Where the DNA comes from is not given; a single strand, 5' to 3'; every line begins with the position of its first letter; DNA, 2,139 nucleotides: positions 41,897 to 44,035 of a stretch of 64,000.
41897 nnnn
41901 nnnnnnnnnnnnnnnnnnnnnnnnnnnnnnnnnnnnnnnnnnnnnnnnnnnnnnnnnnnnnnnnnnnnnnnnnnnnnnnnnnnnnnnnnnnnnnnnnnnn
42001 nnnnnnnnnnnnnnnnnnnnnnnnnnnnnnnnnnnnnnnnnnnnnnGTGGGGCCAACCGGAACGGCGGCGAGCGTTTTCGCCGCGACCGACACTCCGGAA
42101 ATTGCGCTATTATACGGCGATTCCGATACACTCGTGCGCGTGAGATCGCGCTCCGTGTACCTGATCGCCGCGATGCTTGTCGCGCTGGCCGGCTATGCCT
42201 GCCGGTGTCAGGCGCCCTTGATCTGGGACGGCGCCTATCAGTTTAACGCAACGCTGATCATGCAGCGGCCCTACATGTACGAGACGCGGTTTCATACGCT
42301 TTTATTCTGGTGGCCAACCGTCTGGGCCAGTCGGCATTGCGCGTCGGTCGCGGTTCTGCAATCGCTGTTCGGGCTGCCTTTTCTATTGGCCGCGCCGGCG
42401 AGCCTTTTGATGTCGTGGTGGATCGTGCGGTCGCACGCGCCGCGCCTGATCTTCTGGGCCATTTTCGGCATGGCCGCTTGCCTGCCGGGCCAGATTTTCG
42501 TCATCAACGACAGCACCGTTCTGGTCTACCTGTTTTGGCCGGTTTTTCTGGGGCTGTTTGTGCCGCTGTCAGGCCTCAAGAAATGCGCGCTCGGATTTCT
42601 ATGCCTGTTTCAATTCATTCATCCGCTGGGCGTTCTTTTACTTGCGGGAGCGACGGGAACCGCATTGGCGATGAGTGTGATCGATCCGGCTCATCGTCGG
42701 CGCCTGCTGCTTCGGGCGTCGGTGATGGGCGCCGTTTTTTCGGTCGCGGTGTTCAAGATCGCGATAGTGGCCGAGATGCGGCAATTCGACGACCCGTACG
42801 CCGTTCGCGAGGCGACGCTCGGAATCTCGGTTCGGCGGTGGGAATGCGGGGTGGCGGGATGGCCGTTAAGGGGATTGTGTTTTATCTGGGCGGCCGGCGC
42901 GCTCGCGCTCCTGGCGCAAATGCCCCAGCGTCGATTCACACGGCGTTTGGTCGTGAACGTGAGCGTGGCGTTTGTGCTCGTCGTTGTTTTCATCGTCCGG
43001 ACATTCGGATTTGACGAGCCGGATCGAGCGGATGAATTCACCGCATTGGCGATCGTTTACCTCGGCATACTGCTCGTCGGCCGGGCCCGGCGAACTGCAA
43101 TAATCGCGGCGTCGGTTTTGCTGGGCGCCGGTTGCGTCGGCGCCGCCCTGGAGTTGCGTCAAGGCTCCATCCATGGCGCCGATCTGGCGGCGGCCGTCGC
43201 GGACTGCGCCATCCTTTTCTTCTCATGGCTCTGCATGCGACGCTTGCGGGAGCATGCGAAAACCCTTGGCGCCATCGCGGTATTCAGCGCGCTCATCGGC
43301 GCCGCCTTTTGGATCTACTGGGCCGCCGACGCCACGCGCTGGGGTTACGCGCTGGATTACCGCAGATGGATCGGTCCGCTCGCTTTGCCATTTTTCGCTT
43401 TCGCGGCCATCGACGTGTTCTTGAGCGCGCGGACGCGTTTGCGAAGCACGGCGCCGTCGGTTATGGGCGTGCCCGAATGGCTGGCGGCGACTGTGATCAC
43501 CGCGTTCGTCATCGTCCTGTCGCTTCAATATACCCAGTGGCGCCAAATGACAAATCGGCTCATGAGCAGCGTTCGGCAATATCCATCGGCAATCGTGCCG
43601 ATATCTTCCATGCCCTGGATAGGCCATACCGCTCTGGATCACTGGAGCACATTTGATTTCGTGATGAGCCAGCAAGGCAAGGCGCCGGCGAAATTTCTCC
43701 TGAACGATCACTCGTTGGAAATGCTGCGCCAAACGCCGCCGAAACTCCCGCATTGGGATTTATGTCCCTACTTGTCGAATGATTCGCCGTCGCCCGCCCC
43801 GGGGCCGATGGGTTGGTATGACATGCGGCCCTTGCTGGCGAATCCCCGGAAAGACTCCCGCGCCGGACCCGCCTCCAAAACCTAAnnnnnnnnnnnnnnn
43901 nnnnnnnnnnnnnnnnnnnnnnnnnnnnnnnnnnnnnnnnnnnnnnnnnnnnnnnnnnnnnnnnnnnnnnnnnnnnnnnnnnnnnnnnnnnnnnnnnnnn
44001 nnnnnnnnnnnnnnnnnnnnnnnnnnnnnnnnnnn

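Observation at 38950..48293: Glycan-related locus with uncharacterised core components and an embedded PIN toxin-antitoxin pair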

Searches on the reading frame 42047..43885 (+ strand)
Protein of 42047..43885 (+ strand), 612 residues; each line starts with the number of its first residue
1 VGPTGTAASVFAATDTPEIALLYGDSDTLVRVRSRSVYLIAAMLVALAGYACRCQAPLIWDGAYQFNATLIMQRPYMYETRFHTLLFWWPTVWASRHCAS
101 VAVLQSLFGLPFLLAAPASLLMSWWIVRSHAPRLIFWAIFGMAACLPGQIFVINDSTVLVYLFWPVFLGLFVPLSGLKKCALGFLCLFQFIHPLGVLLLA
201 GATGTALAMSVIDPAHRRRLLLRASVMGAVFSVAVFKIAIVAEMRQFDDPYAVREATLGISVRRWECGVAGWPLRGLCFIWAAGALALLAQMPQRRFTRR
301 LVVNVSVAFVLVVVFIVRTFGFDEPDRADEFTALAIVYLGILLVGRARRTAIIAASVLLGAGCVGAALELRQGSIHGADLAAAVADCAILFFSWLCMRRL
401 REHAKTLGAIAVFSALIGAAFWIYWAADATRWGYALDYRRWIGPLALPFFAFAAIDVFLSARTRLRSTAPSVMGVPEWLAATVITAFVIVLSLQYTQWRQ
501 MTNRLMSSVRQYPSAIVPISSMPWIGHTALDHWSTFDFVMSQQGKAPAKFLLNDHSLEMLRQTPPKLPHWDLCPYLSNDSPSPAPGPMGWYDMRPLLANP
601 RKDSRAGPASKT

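Call 3: search_protein_families(library=pfam, proteins=[window:42047-43885:+], max_evalue=0.01)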
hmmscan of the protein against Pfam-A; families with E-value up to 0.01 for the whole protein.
window:42047-43885:+ (612 aa): 0 families

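Call 7: search_protein_families(library=ncbifam, proteins=[window:42047-43885:+], max_evalue=1)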
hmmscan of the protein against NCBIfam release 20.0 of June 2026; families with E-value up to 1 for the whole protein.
window:42047-43885:+ (612 aa): 1 family
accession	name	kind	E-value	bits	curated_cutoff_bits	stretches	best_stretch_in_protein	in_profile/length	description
NF053636.1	DDHlcsCsdAPsy1082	equivalog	0.014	13.9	890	1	446-527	33-112/512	DEAD/DEAH box helicase CsdA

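Call 8: find_homologous_proteins(query=window:42047-43885:+)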
Query window:42047-43885:+ (612 aa): 75 proteins with E <= 0.001 among 8000 candidates.
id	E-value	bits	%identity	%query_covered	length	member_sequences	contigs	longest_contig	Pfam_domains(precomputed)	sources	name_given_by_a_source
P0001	0.0e+0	1381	100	100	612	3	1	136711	-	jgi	jgi:hypothetical protein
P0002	2.6e-153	530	47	95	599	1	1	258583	-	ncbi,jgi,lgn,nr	ncbi:MAG TPA: hypothetical protein VG326_18465 [Tepidisphaeraceae bacterium]|jgi:hypothetical protei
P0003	9.4e-150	518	45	94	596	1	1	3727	-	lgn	-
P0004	2.2e-149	517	44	93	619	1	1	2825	-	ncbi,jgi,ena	jgi:hypothetical protein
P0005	2.4e-138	481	43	94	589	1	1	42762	-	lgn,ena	-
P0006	6.6e-133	463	40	93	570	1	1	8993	-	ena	-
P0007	7.5e-130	453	40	95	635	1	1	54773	-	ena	-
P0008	1.8e-128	448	39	94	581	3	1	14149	-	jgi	jgi:hypothetical protein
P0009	1.3e-124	435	53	44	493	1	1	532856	-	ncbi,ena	-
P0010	1.6e-124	435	55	43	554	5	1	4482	-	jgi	jgi:hypothetical protein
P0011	3.8e-124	434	39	98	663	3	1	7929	-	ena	-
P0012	4.3e-124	433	56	43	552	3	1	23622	-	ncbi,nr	ncbi:MAG: hypothetical protein JWN24_4700 [Phycisphaerales bacterium]|nr:hypothetical protein [Phyci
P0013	1.6e-123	432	54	43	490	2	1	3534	-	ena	-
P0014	6.6e-119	416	54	43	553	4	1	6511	-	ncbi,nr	ncbi:MAG: hypothetical protein JWO87_1228 [Phycisphaerales bacterium]|nr:hypothetical protein [Phyci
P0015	2.9e-117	411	55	39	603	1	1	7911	-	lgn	-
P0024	6.9e-100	354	49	43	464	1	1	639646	-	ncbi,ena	-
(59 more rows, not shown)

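Call 15: find_encoding_contigs(protein=P0002, flank=10000, max_places=3)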
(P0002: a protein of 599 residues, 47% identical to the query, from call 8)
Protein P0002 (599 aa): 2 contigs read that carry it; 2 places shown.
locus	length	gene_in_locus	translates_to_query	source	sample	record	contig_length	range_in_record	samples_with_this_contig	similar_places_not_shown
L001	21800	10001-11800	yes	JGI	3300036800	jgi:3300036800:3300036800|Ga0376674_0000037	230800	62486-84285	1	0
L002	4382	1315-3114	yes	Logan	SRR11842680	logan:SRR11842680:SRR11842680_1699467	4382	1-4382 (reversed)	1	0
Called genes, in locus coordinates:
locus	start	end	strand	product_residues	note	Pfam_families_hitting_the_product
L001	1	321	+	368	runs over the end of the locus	PF00483:NTP_transferase, PF12804:NTP_transf_3, PF22640:ManC_GMP_beta-helix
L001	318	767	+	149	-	PF03652:RuvX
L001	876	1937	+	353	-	PF04909:Amidohydro_2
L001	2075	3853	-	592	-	PF02463:SMC_N, PF13476:AAA_23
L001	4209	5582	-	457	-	PF07690:MFS_1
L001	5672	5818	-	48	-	-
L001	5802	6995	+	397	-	PF02746:MR_MLE_N, PF13378:MR_MLE_C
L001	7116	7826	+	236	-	PF07722:Peptidase_C26, PF00117:GATase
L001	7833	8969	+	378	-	PF13439:Glyco_transf_4, PF13579:Glyco_trans_4_4, PF20706:GT4-conflict, PF00534:Glycos_transf_1, PF13692:Glyco_trans_1_4, PF13524:Glyco_trans_1_2 (faint)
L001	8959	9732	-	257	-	PF01925:TauE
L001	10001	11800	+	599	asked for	-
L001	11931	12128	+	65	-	-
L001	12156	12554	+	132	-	PF01844:HNH (weak)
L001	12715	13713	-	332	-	PF00248:Aldo_ket_red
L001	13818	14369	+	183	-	PF01728:FtsJ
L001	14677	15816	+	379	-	PF01658:Inos-1-P_synth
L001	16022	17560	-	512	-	-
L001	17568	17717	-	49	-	-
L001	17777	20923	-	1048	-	PF06452:CBM9_1, PF07995:GSDH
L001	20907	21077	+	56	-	-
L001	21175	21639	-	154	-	PF14588:YjgF_endoribonc, PF01042:Ribonuc_L-PSP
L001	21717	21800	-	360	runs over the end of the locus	PF01244:Peptidase_M19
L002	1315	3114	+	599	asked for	-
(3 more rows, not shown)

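Call 16: find_related_loci(query=A1, collection=genome_contigs, flank=10000)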
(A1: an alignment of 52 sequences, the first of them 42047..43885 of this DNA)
Query A1 (612 aa) in genome_contigs; peptide patterns used: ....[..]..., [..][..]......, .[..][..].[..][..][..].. (x = any residue, [..] = any of these).
100 stretches matched a pattern; 17 encode a relative of the query (tblastn E <= 1e-3); 17 distinct loci.
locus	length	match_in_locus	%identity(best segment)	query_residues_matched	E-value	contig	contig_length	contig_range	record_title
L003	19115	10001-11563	53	35-608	1e-82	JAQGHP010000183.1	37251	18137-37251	MAG: Phycisphaerales bacterium isolate RYN_436 scaffold_356956, whole genome shotgun sequence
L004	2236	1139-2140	52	21-459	4e-79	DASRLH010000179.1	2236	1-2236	MAG TPA_asm: Tepidisphaeraceae bacterium isolate SMAG_U10183 k141_71307, whole genome shotgun sequence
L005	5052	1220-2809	54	35-612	2e-75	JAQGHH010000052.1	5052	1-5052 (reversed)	MAG: Phycisphaerales bacterium isolate RYN_428 scaffold_887086, whole genome shotgun sequence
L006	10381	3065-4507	48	34-605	7e-75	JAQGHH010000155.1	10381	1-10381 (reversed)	MAG: Phycisphaerales bacterium isolate RYN_428 scaffold_1004895, whole genome shotgun sequence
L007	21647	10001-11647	34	34-608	4e-74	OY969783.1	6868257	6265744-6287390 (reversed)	MAG: Tepidisphaeraceae bacterium isolate MFD04580.bin.c.1 genome assembly, chromosome: 1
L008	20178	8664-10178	49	21-603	5e-72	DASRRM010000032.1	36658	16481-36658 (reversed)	MAG TPA_asm: Tepidisphaeraceae bacterium isolate SMAG_U4852 k141_1854158, whole genome shotgun sequence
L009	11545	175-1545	48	41-605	8e-62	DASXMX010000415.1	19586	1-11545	MAG TPA_asm: Tepidisphaeraceae bacterium isolate SMAG_U5339 k141_1949102, whole genome shotgun sequence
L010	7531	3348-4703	44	36-607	8e-56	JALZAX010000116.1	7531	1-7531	MAG: Verrucomicrobiota bacterium isolate KAP bin102 SD1490_NODE_4706_length_7531_cov_1.544976, whole genome shotgun sequ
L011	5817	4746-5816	39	34-504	5e-55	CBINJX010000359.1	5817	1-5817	MAG TPA_asm: uncultured Verrucomicrobiales bacterium isolate SRR16817047_binner12_Refined_46 genome assembly, contig: ER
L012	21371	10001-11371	41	32-607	8e-51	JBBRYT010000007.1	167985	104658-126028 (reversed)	MAG: Chthoniobacterales bacterium isolate La5_metabat2.155 La5_metabat2.155_K_2380617_L_167985_cov_15.0000, whole genome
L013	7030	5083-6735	41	17-606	8e-49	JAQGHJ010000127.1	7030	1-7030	MAG: Phycisphaerales bacterium isolate RYN_430 scaffold_1819600, whole genome shotgun sequence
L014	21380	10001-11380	41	31-608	4e-46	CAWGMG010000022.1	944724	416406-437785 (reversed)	MAG: uncultured Verrucomicrobiae bacterium isolate MFD01213.bin.2.156 genome assembly, contig: contig_4037, whole genome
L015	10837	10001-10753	43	51-301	8e-45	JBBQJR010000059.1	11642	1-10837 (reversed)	MAG: Chthoniobacterales bacterium isolate Co_metawrap_683 Cmw_683_k141_16000902_length_11642_cov_10.0000, whole genome s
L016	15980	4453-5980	50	30-610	4e-42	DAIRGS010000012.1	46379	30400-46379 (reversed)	MAG TPA_asm: Tepidisphaeraceae bacterium isolate CTOTU41345 NODE_295_length_46379_cov_5.053428, whole genome shotgun seq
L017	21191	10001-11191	42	58-609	1e-38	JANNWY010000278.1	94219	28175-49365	MAG: Chthoniobacteraceae bacterium isolate VAR_34_metabat_297 VAR_34_k141_2908349, whole genome shotgun sequence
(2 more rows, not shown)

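Call 19: predict_structure(alignment_id=A1)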
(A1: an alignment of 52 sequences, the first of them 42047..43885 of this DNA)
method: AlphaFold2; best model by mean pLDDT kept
length: 612 residues; sequences in the alignment: 52
mean_pLDDT: 87.4   pTM: 0.88
mean pLDDT of the five models: 87.4, 85.2, 83.9, 83.7, 83.3
residues with pLDDT >= 90: 365; 70-90: 178; 50-70: 47; < 50: 22
segments of 3 or more residues with pLDDT < 50: 1-17, 610-612
pLDDT, mean of each block of 10 residues (from residue 1): 44 48 53 91 98 96 93 89 92 95 97 96 97 95 77 86 97 97 94 92 97 95 97 94 89 89 88 93 94 84 90 86 76 92 91 91 87 84 86 84 88 95 94 88 92 94 70 77 96 96 98 94 95 95 94 91 83 72 71 83 58 38
secondary structure, 60 per line:
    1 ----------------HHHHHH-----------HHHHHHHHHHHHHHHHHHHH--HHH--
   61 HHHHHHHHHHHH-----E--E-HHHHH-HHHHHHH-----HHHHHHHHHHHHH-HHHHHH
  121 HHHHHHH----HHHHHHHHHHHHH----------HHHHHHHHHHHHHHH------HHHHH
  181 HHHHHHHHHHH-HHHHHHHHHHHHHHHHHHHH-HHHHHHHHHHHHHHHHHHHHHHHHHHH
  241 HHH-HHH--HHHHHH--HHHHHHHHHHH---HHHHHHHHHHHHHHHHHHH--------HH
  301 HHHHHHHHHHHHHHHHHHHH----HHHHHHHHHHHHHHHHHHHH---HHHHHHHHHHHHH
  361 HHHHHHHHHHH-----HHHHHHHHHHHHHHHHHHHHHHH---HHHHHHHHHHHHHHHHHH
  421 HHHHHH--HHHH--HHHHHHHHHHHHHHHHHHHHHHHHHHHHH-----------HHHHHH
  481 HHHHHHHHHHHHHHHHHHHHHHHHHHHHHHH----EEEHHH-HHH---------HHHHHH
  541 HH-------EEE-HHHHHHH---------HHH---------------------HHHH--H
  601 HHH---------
elements in order: H17-22 H34-53 H61-72 H83-87 H89-95 H101-113 H115-127 H132-144 H155-169 H176-191 H193-212 H214-243 H250-255 H258-268 H272-290 H299-320 H325-344 H348-371 H377-399 H403-426 H429-432 H435-463 H475-511 E516-518 H535-542 E550-552 H554-560 H594-597 H600-603
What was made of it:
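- AF2 model: pLDDT 87.4, pTM 0.88 (call 19).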

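Call 34: search_protein_families(library=pfam, alignment_id=A1, max_evalue=1)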
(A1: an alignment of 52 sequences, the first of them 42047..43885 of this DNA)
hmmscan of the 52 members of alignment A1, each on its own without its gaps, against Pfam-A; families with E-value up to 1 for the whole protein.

A. member 1, window:42047-43885:+ (612 aa): 0 families

B. families by the number of members that match (of 52 scanned): 25 families
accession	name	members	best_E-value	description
PF07613.16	DUF1576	6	0.0044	Protein of unknown function (DUF1576)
PF24661.1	DUF7649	2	0.0077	Domain of unknown function (DUF7649)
PF23689.1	YldA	2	0.023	YldA-like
PF13567.11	DUF4131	2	0.098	Domain of unknown function (DUF4131)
PF04346.18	EutH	1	0.039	Ethanolamine utilisation protein, EutH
PF14880.11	COX14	1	0.049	Cytochrome oxidase c assembly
PF24369.1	DUF7525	1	0.054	Family of unknown function (DUF7525)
PF05545.16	FixQ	1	0.055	Cbb3-type cytochrome oxidase component FixQ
PF04276.17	DUF443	1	0.076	Protein of unknown function (DUF443)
PF24365.1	DUF7521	1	0.094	Family of unknown function (DUF7521)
PF06809.16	NPDC1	1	0.1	Neural proliferation differentiation control-1 protein (NPDC1)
PF07907.16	YibE_F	1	0.12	YibE/F-like protein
PF14159.11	CAAD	1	0.18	CAAD domains of cyanobacterial aminoacyl-tRNA synthetase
PF01558.24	POR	1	0.2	Pyruvate ferredoxin/flavodoxin oxidoreductase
PF08043.17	Xin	1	0.21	Xin repeat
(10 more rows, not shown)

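Call 36: search_solved_structures(query=A1, max_evalue=10)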
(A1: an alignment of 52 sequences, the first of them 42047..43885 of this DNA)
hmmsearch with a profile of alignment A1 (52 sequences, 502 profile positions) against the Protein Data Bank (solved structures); distinct sequences matched with E-value up to 10: 2.
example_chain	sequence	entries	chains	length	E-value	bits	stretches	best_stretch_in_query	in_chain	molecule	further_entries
8z3o_R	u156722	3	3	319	0.069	15.3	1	312-386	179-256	Ovarian cancer G-protein coupled receptor 1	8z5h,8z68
9bhm_R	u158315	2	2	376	0.071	15.3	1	312-386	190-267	Ovarian cancer G-protein coupled receptor 1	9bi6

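Call 51: find_encoding_contigs(protein=P0009, flank=7000, max_places=1)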
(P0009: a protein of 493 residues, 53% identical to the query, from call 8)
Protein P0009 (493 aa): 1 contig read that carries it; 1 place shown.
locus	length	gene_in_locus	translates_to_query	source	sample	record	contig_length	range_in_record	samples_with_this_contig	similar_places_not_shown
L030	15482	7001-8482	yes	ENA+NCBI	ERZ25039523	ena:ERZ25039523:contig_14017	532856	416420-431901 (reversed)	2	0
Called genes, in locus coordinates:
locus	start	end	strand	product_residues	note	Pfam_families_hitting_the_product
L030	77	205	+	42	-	-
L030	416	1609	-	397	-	PF00034:Cytochrom_C (faint), PF13646:HEAT_2 (weak)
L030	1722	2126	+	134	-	-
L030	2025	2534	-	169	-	-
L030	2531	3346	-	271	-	PF23500:DUF7133, PF07995:GSDH (weak)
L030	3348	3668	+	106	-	-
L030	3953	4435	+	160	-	PF01047:MarR, PF12802:MarR_2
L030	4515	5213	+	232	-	PF02678:Pirin, PF07883:Cupin_2 (faint), PF17954:Pirin_C_2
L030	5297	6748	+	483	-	PF07602:DUF1565 (faint), PF22842:Pel9A-like_beta_helix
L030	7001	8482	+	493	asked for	-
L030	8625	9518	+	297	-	PF00586:AIRS, PF02769:AIRS_C (faint)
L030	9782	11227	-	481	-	PF01565:FAD_binding_4, PF02913:FAD-oxidase_C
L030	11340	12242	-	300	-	PF01261:AP_endonuc_2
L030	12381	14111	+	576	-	PF00756:Esterase, PF08450:SGL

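Call 52: find_encoding_contigs(protein=P0024, flank=7000, max_places=1)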
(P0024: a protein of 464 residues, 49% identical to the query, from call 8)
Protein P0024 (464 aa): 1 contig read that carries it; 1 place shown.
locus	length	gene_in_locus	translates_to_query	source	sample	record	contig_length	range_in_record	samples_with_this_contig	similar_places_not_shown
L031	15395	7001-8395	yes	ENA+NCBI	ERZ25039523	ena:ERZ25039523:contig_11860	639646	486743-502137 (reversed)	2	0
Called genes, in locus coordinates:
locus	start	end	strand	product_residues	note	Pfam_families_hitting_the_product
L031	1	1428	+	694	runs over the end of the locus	PF12831:FAD_oxidored, PF25275:Golvesin_C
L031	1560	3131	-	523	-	PF01554:MatE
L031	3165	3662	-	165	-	PF03167:UDG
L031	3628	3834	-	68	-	-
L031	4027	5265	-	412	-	PF01842:ACT (faint), PF13740:ACT_6, PF21086:ACT_PSP_2, PF00702:Hydrolase, PF12710:HAD, PF08282:Hydrolase_3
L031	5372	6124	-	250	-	-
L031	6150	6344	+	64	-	-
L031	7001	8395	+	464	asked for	-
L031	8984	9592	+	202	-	PF03168:LEA_2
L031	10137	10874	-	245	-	PF02547:Queuosine_synth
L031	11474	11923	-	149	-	-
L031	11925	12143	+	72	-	-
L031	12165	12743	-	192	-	PF01261:AP_endonuc_2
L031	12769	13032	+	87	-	-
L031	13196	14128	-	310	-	PF01408:GFO_IDH_MocA, PF02894:GFO_IDH_MocA_C, PF22725:GFO_IDH_MocA_C3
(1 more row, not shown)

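Call 53: find_encoding_contigs(protein=P0007, flank=7000, max_places=1)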
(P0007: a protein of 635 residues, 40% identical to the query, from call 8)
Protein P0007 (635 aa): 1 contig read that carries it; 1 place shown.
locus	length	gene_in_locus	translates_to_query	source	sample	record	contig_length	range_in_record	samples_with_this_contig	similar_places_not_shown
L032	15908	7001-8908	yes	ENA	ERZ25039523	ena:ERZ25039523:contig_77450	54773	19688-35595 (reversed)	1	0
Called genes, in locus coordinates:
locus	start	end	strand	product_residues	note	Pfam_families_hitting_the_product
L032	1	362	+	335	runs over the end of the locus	PF00459:Inositol_P (faint)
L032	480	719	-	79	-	-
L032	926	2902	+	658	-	-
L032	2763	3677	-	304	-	PF12706:Lactamase_B_2 (weak)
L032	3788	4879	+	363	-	PF00005:ABC_tran, PF13304:AAA_21 (faint), PF08402:TOBE_2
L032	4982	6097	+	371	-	-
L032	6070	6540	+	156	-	-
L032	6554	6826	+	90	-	-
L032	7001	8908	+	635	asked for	-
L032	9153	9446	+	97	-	-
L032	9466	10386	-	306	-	PF00248:Aldo_ket_red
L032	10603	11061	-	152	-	PF13453:Zn_ribbon_TFIIB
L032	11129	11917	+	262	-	-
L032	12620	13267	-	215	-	PF05685:Uma2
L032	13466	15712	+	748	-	-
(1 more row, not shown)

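Call 63: fold_search(model_id=the predicted structure, library=pdb)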
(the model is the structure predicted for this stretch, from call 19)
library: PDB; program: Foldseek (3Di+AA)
matches with E <= 10: 482; with E <= 0.001: 0
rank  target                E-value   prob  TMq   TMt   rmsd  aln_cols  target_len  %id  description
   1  8jhq                  3.9e-03  0.57  0.13  0.16  23.7       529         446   12  Cryo-EM structure of human S1P transporter SPNS2 bound with S1P (released 2024-01-10)
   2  7dqk_A                8.0e-03  0.63  0.13  0.15  24.1       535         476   12  A nicotine MATE transporter, Nicotiana tabacum MATE2 (NtMATE2) (released 2021-06-09)
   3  9r1f_A                1.2e-02  0.28  0.11  0.12  23.8       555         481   13  Cryo-EM structure of human MATE1 in complex with metformin (released 2025-11-05)
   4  8qcy                  1.9e-02  0.44  0.13  0.16  21.7       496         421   12  Cryo-EM structure of the outward-facing FLVCR2 (released 2024-04-17)
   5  8uc0                  2.1e-02  0.35  0.11  0.14  23.1       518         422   13  Endogenous ligand bound FLVCR1 (released 2024-03-27)
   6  8ubx                  2.2e-02  0.25  0.10  0.13  23.6       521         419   13  Ethanolamine-bound FLVCR1 (released 2024-03-27)
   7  8rl7_A                2.5e-02  0.38  0.13  0.17  21.5       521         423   11  SPNS2 in complex with homo Di-Gluebody GbD12 (released 2025-01-15)
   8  7dqk_B                2.8e-02  0.28  0.11  0.14  24.8       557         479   13  A nicotine MATE transporter, Nicotiana tabacum MATE2 (NtMATE2) (released 2021-06-09)
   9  5yck                  2.9e-02  0.66  0.15  0.19  22.3       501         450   10  Crystal structure of a MATE family protein derived from Camelina sativa at 2.3 angstrom (released 2017-09-27)
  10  8fvz_B                3.3e-02  0.33  0.13  0.15  23.9       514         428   10  PiPT Y150A (released 2024-01-03)
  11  9b49_B                3.4e-02  0.35  0.13  0.16  23.1       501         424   12  K459Q variant of P. indica phosphate transporter (released 2025-03-26)
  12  5ayn                  4.0e-02  0.35  0.13  0.17  23.6       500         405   13  Crystal structure of a bacterial homologue of iron transporter ferroportin in outward-facing state (released 2015-11-04)
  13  8ex4                  4.5e-02  0.21  0.12  0.15  23.1       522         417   11  Human S1P transporter Spns2 in an inward-facing open conformation (state 1) (released 2023-05-31)
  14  7crz                  4.7e-02  0.35  0.14  0.16  26.0       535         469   11  Crystal structure of human glucose transporter GLUT3 bound with C3361 (released 2021-01-13)
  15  9okh                  5.3e-02  0.38  0.14  0.17  25.0       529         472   12  Cryo-EM structure of human SV2A in complex with UCBJ (released 2025-12-10)
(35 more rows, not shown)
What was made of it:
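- Foldseek against the PDB found nothing significant (best E 3.9e-3, TM 0.10-0.17; call 63). Foldseek's top, non-significant PDB hits are MFS and MATE transporters (call 63).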

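Call 69: search_protein_representatives(alignment_id=A1)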
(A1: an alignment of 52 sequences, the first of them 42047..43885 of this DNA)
Query: 52 sequences, 502 profile positions. Proteins with E-value up to 0.001 (for the whole library): 637; up to 1e-10: 513; up to 1e-30: 336. The best 150 are listed.
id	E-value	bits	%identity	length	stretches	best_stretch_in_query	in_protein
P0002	2.1e-207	706.5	-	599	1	16-502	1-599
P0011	3.4e-201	686.0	-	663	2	9-315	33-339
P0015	1.8e-197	673.8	-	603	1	7-501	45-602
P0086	3.5e-190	649.7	-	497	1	14-485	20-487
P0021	3.6e-189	646.3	-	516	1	12-498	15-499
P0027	3.5e-182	623.3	-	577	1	17-501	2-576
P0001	4.4e-182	623.0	-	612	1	10-487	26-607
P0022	8.6e-181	618.7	-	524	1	7-484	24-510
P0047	2.7e-176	603.9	-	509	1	16-481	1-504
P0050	1.1e-174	598.6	-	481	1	17-491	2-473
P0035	2.7e-174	597.3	-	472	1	16-492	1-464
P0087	5.6e-172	589.6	-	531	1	14-492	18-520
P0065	1.4e-168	578.4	-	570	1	14-492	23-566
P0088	1.3e-164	565.3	-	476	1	17-488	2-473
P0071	1.9e-164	564.8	-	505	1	12-478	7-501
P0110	2.0e-85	304.1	-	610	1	16-467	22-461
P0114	1.2e-82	295.0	-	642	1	24-483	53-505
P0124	1.0e-76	275.4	-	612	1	29-487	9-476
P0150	3.7e-69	250.5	-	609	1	14-488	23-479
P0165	2.2e-67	244.6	-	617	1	29-488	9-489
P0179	2.1e-65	238.1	-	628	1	23-486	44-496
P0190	2.0e-63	231.6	-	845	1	25-481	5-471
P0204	2.5e-61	224.6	-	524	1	17-472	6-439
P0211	1.1e-60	222.5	-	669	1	22-486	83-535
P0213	2.0e-60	221.7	-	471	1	28-448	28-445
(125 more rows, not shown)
